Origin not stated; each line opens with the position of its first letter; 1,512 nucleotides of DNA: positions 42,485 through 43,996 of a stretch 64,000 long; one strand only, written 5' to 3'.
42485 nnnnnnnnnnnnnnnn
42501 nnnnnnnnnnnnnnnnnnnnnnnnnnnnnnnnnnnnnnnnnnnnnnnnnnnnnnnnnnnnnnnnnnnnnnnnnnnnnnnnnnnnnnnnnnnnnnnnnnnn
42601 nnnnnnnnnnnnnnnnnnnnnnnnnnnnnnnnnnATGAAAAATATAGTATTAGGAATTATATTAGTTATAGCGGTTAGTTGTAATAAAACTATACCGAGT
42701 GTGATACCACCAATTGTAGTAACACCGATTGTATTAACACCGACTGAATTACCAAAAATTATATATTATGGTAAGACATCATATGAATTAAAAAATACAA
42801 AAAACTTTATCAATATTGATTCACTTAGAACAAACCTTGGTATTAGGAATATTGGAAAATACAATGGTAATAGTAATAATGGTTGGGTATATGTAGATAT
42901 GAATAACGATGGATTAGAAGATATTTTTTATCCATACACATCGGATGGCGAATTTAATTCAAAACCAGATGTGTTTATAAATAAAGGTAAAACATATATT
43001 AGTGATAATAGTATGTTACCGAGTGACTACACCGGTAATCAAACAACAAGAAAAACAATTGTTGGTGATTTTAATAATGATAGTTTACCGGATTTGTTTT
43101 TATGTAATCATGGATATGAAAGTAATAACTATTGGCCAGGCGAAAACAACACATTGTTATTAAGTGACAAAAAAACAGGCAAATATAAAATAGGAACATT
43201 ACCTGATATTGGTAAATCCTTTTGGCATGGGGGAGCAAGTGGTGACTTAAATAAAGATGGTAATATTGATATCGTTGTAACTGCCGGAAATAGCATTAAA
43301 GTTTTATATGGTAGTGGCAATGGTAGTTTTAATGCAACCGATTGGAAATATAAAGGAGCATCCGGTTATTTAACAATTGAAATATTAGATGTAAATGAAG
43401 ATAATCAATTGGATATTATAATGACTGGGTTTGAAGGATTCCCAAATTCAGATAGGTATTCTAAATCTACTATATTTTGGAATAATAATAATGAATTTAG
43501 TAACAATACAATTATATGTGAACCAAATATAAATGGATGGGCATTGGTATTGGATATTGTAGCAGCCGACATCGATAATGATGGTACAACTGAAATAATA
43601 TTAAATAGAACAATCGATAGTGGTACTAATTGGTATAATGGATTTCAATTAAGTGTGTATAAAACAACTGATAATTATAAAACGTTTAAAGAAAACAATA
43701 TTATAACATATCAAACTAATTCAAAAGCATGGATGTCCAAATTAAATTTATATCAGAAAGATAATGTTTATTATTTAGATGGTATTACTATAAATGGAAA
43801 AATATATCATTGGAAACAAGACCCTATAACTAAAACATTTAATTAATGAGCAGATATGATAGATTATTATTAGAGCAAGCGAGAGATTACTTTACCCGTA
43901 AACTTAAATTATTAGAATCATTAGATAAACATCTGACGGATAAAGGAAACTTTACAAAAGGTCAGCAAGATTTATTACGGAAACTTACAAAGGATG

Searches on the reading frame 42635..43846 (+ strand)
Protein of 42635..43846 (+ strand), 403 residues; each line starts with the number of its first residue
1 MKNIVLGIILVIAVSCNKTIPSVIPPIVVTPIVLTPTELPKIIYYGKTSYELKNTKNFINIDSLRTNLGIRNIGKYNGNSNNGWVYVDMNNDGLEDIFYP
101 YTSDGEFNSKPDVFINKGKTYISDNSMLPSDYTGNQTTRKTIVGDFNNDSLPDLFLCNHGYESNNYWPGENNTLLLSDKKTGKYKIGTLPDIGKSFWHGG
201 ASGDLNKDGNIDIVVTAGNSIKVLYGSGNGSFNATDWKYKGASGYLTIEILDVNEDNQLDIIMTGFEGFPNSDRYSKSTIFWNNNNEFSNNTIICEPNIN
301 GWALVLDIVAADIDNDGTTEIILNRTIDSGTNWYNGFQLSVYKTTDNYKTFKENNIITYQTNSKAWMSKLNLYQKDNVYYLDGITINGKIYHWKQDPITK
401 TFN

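Call 15: search_protein_families(library=pfam, proteins=[window:42635-43846:+], max_evalue=0.01)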
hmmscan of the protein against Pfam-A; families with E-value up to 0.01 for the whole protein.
window:42635-43846:+ (403 aa): 3 families
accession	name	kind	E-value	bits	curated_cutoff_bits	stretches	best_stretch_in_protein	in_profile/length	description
PF13517.12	FG-GAP_3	-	4.1e-22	79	26.9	3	204-262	1-60/61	FG-GAP-like repeat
PF01839.29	FG-GAP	-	4.4e-09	36.5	22.1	1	196-228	1-32/37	FG-GAP repeat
PF15645.12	Tox-PLDMTX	-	0.0047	17.5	26.1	0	277-365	28-116/142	Dermonecrotoxin of the Papain-like fold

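Call 46: search_protein_families(library=phrogs, proteins=[window:42635-43846:+], max_evalue=0.001)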
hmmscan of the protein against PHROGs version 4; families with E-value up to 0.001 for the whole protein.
window:42635-43846:+ (403 aa): 0 families
